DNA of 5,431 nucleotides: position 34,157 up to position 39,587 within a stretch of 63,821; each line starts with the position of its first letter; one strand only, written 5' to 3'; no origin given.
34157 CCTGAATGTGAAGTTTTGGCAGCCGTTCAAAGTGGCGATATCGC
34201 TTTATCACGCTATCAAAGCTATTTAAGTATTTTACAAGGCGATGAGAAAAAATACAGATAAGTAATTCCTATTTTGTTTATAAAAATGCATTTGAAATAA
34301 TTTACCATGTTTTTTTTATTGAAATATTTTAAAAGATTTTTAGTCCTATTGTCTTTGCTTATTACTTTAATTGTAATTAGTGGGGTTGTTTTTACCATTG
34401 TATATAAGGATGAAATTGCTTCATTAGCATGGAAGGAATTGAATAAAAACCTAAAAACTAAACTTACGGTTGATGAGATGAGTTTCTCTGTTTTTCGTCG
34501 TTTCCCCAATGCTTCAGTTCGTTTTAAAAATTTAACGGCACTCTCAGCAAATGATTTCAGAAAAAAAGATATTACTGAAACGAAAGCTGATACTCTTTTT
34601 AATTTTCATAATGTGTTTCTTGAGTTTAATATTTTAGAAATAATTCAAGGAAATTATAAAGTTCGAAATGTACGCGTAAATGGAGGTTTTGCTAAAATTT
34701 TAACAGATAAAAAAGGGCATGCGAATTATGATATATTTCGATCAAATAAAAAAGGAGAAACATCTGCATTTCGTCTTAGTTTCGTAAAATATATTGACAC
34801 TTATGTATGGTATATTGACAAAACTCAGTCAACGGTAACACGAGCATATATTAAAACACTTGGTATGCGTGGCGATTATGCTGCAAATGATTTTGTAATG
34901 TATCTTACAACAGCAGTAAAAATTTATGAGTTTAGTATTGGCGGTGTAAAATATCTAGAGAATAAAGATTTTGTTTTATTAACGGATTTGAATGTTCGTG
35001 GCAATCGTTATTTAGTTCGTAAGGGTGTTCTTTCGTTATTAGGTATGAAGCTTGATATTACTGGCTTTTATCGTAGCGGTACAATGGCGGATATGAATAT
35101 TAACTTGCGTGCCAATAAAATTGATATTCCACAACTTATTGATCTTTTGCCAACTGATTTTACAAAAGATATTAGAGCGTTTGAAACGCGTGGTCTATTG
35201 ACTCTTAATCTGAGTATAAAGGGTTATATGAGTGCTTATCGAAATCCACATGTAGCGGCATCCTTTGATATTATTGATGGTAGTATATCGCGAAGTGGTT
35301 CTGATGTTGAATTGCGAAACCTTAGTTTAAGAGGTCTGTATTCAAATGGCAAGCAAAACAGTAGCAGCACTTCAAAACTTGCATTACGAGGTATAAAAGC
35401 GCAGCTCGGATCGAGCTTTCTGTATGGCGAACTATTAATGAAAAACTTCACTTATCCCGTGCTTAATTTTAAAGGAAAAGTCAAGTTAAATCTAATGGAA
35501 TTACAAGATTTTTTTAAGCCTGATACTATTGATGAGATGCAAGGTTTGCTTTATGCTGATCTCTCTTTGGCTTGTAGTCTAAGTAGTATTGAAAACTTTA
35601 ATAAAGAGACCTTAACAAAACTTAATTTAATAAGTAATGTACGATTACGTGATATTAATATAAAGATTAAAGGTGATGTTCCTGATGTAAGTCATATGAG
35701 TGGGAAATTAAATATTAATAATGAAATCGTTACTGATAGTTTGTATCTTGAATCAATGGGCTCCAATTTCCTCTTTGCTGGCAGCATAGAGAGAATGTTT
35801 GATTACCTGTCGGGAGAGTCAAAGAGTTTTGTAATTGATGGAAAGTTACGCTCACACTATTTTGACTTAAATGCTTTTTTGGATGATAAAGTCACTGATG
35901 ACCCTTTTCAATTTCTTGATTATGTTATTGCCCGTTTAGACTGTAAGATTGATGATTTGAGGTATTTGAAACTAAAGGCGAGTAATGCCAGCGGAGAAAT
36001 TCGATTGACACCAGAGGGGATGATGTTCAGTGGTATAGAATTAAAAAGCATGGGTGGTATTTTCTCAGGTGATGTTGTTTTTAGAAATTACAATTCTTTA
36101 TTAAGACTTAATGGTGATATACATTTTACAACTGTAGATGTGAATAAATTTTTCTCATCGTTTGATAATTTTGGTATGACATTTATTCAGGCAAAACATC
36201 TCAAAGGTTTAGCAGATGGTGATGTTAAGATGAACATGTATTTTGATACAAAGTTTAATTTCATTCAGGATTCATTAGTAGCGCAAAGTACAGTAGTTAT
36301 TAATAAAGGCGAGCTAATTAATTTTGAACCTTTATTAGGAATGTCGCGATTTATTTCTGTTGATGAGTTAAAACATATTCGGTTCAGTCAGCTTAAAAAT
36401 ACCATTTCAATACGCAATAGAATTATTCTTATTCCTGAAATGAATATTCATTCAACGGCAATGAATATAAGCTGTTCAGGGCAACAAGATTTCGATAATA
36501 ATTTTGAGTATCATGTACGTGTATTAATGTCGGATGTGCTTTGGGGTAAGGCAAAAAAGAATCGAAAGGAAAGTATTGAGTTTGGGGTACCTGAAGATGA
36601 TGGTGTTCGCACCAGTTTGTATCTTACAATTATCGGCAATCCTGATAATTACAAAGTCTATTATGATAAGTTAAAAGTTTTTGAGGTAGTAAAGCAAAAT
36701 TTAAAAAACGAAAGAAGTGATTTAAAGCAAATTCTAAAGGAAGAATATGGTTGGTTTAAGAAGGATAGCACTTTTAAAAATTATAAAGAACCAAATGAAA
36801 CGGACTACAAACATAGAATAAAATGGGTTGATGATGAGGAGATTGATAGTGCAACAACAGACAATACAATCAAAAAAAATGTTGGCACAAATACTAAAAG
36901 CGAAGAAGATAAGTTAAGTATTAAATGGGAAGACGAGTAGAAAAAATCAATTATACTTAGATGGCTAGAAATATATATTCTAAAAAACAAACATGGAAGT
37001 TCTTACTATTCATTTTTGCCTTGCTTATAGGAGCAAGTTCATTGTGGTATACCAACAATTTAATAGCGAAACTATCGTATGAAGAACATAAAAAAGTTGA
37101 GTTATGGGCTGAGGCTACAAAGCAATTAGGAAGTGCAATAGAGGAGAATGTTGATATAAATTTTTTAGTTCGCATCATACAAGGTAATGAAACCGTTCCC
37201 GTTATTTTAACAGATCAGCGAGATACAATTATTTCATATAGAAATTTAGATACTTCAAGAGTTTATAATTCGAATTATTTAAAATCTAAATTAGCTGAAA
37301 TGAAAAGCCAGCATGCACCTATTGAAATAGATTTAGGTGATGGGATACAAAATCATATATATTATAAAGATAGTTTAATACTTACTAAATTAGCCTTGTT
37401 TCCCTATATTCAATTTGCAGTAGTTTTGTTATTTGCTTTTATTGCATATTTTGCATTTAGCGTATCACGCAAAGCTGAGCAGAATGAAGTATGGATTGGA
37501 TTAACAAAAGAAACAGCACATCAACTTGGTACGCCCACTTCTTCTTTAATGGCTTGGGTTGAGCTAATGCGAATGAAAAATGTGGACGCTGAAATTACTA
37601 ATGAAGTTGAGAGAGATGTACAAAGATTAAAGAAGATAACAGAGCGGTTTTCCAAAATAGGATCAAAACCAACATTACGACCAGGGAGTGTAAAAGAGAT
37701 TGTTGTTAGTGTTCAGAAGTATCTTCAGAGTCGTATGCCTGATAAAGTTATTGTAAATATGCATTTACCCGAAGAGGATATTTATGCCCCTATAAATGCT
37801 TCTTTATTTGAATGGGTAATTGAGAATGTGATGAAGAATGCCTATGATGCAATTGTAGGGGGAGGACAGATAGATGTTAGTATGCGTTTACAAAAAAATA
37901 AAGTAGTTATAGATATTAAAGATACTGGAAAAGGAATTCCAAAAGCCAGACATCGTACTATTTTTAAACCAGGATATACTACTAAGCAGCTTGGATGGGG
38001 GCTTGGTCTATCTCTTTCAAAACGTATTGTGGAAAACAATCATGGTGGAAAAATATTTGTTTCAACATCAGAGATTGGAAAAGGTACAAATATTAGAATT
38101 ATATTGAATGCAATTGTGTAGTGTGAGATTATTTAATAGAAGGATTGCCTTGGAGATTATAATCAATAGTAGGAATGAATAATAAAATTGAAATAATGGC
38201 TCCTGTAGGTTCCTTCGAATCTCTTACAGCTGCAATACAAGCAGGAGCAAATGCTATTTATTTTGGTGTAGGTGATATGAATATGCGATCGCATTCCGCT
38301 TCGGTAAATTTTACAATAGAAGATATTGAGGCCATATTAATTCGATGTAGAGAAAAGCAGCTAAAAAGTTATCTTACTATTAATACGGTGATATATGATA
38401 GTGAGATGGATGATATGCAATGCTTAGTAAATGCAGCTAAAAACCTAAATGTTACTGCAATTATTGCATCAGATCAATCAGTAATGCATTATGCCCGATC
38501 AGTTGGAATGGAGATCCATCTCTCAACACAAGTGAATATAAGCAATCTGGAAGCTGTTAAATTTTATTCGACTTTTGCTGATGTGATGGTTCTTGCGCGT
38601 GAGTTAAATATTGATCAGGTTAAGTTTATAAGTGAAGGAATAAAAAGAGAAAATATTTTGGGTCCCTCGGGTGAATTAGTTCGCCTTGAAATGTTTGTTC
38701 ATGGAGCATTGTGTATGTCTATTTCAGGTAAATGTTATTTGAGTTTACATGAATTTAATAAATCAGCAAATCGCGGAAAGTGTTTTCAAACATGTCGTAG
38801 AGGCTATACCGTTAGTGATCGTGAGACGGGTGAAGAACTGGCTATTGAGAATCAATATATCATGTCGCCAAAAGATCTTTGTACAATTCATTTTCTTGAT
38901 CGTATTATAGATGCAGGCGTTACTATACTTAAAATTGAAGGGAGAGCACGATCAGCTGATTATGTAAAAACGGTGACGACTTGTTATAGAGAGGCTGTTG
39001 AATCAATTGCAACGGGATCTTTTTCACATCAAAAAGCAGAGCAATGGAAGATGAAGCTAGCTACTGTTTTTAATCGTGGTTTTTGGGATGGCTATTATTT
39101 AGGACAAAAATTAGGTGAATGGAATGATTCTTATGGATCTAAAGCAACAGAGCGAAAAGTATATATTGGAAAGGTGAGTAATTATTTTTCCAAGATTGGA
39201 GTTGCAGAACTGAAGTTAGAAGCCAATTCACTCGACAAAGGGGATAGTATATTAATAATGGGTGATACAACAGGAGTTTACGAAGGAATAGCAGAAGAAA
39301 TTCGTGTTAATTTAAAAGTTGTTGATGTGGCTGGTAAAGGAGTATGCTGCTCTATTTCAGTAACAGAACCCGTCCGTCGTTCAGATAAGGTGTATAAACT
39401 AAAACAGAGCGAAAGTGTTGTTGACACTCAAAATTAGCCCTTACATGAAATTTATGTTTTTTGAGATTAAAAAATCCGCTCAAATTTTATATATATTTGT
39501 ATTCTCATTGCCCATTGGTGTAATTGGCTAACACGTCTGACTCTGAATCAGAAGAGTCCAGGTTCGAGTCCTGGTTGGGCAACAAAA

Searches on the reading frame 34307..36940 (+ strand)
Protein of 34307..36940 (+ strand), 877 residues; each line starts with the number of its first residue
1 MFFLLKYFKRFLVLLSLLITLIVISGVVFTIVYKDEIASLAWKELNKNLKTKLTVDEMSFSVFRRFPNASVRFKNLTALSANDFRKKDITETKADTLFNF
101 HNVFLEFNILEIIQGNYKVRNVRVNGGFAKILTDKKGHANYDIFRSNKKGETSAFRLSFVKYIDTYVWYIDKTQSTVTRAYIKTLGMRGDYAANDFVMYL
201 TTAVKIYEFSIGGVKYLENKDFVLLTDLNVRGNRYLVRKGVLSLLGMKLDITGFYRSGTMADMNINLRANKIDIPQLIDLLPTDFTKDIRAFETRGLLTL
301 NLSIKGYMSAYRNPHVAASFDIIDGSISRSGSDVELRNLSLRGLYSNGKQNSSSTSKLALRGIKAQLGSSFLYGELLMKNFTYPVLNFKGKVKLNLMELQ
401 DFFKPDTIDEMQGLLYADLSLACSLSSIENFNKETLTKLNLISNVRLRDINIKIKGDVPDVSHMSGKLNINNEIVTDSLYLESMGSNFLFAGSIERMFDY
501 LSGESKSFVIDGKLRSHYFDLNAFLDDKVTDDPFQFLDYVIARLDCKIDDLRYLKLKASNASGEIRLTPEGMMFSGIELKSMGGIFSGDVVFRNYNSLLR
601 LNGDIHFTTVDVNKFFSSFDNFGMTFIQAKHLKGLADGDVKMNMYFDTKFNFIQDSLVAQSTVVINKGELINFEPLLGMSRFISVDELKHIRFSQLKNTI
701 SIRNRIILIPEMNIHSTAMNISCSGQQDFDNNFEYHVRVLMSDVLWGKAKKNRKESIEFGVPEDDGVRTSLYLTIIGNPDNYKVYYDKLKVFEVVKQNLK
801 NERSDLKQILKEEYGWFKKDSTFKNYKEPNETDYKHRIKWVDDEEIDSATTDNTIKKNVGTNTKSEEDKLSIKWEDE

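Call 44: search_protein_families(library=pfam, proteins=[window:34307-36940:+], max_evalue=0.001)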
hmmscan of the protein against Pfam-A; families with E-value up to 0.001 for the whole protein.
window:34307-36940:+ (877 aa): 1 family
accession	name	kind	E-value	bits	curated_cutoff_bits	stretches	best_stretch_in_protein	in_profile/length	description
PF05359.17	DUF748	-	0.0006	18.4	50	0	9-305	15-255/1037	Domain of Unknown Function (DUF748)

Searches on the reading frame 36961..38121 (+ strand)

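Call 8: search_protein_families(library=pfam, proteins=[window:36961-38121:+], max_evalue=0.01)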
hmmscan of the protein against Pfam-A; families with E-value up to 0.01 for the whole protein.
window:36961-38121:+ (386 aa): 4 families
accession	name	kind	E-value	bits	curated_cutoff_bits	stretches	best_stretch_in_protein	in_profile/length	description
PF02518.31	HATPase_c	-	1.4e-20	74.3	26.4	1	284-382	7-107/111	Histidine kinase-, DNA gyrase B-, and HSP90-like ATPase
PF00512.31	HisKA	-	0.00063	20.2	26.9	1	184-233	8-63/66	His Kinase A (phospho-acceptor) domain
PF13581.12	HATPase_c_2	-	0.0022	18.4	27.4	1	287-358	40-110/127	Histidine kinase-like ATPase domain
PF13589.12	HATPase_c_3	-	0.0082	16.6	25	0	283-342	3-61/137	Histidine kinase-, DNA gyrase B-, and HSP90-like ATPase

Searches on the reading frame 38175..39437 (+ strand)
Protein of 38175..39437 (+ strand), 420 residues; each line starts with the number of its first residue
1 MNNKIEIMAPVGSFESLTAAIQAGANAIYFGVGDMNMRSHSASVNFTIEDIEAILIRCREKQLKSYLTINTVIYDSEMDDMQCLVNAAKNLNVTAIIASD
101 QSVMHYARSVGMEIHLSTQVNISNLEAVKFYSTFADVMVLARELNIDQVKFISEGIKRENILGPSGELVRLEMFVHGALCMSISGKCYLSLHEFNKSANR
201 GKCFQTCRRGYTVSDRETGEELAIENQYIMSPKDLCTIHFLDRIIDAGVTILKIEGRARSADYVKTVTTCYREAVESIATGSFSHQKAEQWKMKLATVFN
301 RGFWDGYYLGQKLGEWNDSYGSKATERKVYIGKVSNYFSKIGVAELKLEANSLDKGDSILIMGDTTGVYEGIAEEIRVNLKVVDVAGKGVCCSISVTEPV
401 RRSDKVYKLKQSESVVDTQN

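Call 8: search_protein_families(library=pfam, proteins=[window:38175-39437:+], max_evalue=0.01)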
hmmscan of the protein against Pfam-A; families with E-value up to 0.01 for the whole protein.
window:38175-39437:+ (420 aa): 1 family
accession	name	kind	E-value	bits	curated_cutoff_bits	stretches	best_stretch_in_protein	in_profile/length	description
PF01136.24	Peptidase_U32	-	5e-66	222.7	22.4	1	79-312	2-231/233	Peptidase family U32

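Call 21: find_homologous_proteins(query=window:38175-39437:+, max_evalue=1e-50)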
Query window:38175-39437:+ (420 aa): 8000 proteins with E <= 1e-50 among 8000 candidates; the best 120 are listed.
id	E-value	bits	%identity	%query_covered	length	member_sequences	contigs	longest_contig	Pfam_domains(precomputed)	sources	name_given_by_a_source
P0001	7.7e-276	932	100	100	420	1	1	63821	PF01136.26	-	-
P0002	4.5e-178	610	66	97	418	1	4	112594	PF01136.26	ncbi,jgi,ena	jgi:putative protease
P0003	7.5e-177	606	65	97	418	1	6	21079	PF01136.26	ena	-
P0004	1.2e-176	606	65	97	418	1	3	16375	PF01136.26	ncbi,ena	-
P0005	2.9e-176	604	65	96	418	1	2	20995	PF01136.26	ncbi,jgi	-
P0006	3.0e-176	604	65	96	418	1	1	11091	PF01136.26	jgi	-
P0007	5.2e-176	603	65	97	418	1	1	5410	PF01136.26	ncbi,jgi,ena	jgi:putative protease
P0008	8.8e-176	603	64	96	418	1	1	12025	PF01136.26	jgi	jgi:U32 family peptidase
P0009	9.4e-176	603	64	99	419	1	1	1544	PF01136.26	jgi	jgi:putative protease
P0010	9.8e-176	603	65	96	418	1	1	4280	PF01136.26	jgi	-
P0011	3.0e-175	601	64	98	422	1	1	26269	PF01136.26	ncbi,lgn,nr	ncbi:MAG TPA: peptidase U32 family protein [Bacteroidales bacterium]|nr:peptidase U32 family protein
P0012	4.7e-175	600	62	99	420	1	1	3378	PF01136.26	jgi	-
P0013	5.1e-175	600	65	96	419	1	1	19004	PF01136.26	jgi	-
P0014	5.8e-175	600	64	96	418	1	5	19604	PF01136.26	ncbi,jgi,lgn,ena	-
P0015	5.8e-175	600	64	96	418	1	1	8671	PF01136.26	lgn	-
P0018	6.7e-175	600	65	96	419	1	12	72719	PF01136.26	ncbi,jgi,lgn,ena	-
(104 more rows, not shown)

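Call 46: find_encoding_contigs(protein=P0002, flank=10000, max_places=3)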
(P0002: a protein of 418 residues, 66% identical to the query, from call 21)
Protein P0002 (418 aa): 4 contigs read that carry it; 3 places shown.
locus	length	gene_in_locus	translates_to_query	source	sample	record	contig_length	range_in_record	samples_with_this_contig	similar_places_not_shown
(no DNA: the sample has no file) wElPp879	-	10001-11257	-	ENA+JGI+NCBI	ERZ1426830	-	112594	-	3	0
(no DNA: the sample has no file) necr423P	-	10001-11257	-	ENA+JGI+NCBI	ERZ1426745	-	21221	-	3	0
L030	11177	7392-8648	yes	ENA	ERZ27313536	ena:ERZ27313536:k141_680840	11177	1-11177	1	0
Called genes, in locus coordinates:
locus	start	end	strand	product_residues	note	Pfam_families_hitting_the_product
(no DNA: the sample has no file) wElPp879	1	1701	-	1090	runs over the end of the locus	PF17132:Glyco_hydro_106, PF22666:Glyco_hydro_2_N2 (weak)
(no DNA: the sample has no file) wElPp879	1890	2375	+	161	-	PF04542:Sigma70_r2, PF08281:Sigma70_r4_2, PF04545:Sigma70_r4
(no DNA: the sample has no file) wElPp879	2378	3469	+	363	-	-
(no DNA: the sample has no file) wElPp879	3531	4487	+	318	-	-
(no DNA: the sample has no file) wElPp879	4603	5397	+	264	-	PF00899:ThiF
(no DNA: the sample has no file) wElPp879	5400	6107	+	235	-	PF03575:Peptidase_S51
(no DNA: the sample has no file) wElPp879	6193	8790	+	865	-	PF05359:DUF748 (faint)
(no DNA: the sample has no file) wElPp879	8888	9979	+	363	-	PF02518:HATPase_c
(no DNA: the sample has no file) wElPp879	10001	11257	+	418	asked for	PF01136:Peptidase_U32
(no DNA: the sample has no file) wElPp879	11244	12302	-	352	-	PF00581:Rhodanese, PF26341:AAA_SelU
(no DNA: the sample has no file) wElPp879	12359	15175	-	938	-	PF00512:HisKA, PF02518:HATPase_c, PF00072:Response_reg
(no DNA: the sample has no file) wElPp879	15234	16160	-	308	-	PF16745:RsgA_N, PF03193:RsgA_GTPase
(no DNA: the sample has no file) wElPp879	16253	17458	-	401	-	PF00365:PFK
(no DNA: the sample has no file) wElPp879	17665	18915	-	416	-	PF00365:PFK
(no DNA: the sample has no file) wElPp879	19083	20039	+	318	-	PF01370:Epimerase, PF16363:GDP_Man_Dehyd (faint), PF08338:DUF1731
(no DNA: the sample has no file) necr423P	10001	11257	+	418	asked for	PF01136:Peptidase_U32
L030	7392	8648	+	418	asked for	PF01136:Peptidase_U32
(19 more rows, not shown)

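Call 47: find_encoding_contigs(protein=P0018, flank=10000, max_places=3)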
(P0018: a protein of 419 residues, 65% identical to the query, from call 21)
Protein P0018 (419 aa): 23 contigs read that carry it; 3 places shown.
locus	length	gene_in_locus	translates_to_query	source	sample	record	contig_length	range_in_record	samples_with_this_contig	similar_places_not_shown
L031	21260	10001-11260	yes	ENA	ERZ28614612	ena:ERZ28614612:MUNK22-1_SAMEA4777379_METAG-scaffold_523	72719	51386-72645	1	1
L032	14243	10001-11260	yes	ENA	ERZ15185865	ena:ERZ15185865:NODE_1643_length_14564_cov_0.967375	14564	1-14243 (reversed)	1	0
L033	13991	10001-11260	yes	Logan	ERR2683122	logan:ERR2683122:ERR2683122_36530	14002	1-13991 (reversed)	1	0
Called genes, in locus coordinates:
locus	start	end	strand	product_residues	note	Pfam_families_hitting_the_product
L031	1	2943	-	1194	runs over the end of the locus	PF23748:Beta-prop_LRRK2 (faint), PF07494:Reg_prop (faint), PF07495:Y_Y_Y, PF00512:HisKA, PF02518:HATPase_c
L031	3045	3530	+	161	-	PF04542:Sigma70_r2, PF08281:Sigma70_r4_2, PF04545:Sigma70_r4 (weak)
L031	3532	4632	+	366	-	-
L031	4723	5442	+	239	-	PF00899:ThiF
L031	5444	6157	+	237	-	PF03575:Peptidase_S51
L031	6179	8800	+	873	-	PF05170:AsmA (faint), PF05359:DUF748 (weak)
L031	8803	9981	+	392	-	PF02518:HATPase_c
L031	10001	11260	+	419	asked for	PF01136:Peptidase_U32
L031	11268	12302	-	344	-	PF00581:Rhodanese, PF26341:AAA_SelU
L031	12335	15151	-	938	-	PF00512:HisKA, PF02518:HATPase_c, PF00072:Response_reg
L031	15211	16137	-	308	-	PF01176:eIF-1a (weak), PF16745:RsgA_N, PF03193:RsgA_GTPase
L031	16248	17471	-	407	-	PF00365:PFK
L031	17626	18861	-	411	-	PF00365:PFK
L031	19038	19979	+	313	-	PF01370:Epimerase, PF16363:GDP_Man_Dehyd (weak), PF08338:DUF1731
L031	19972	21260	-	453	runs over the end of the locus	?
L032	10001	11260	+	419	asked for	PF01136:Peptidase_U32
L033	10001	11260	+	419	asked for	PF01136:Peptidase_U32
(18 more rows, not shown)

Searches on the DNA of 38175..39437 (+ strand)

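Call 81: search_with_rna_model(model_id=R2, sources=[L001, L002, L003, L004, L005, L006, L007, L008, L010, L011, L012, L013, L014, L015, L016, L017, L018, L019, L020, L021, L022, L023, L024, L025, L026, L027, L028, L029, L030, L031, L032, L033, L034, L035, L036], filters=default, max_evalue=10)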
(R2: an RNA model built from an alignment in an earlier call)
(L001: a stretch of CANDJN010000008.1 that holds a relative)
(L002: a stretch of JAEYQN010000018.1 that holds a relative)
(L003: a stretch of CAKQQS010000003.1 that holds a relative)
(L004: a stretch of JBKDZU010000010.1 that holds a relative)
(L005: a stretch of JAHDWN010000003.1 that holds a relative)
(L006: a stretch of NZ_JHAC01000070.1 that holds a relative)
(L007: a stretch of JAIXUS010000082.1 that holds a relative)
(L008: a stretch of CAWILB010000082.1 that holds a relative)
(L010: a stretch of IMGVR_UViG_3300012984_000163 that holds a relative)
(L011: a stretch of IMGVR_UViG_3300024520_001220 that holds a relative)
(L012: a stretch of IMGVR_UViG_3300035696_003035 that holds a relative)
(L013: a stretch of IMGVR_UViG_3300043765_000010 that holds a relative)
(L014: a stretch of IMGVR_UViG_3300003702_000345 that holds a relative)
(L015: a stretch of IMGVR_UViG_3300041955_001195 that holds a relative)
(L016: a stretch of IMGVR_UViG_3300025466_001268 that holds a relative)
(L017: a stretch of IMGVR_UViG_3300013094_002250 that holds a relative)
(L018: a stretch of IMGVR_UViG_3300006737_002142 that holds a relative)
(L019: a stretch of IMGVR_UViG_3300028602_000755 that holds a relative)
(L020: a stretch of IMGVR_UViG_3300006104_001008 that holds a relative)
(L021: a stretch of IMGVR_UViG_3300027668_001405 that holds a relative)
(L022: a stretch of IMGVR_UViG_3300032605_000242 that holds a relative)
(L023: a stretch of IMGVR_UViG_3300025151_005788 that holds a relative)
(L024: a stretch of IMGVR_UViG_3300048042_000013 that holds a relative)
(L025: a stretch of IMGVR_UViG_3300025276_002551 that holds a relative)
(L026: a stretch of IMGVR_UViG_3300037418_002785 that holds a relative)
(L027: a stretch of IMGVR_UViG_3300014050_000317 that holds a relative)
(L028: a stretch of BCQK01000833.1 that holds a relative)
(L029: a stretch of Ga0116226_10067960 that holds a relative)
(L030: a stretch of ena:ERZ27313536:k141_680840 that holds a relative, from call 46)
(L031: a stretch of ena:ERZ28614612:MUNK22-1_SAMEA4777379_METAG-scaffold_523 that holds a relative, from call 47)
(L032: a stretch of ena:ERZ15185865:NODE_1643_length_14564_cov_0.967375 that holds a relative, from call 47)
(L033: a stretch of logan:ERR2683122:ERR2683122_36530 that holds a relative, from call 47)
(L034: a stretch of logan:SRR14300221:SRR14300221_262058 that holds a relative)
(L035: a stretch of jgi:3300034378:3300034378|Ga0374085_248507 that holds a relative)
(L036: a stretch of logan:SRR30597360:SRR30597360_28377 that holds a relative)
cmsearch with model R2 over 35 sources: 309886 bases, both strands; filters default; matches with E-value up to 10: 10.
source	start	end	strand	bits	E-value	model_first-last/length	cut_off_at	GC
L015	7129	7201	-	26.6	0.0054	1-93/93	no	0.33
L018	1657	1684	+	17.2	0.67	1-93/93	no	0.29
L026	3115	3174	+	16.9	0.79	1-93/93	no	0.42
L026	789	814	+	14.9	2.3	1-93/93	no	0.42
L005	7732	7761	+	14.6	2.6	1-93/93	no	0.23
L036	13959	14030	-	14.5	2.8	1-93/93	no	0.36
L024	1403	1488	-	13.9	3.8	1-93/93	no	0.27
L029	1320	1385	+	12.9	6.1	1-93/93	no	0.23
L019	4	71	-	12.9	6.2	1-93/93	no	0.4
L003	886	972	+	12.9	6.4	1-93/93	no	0.36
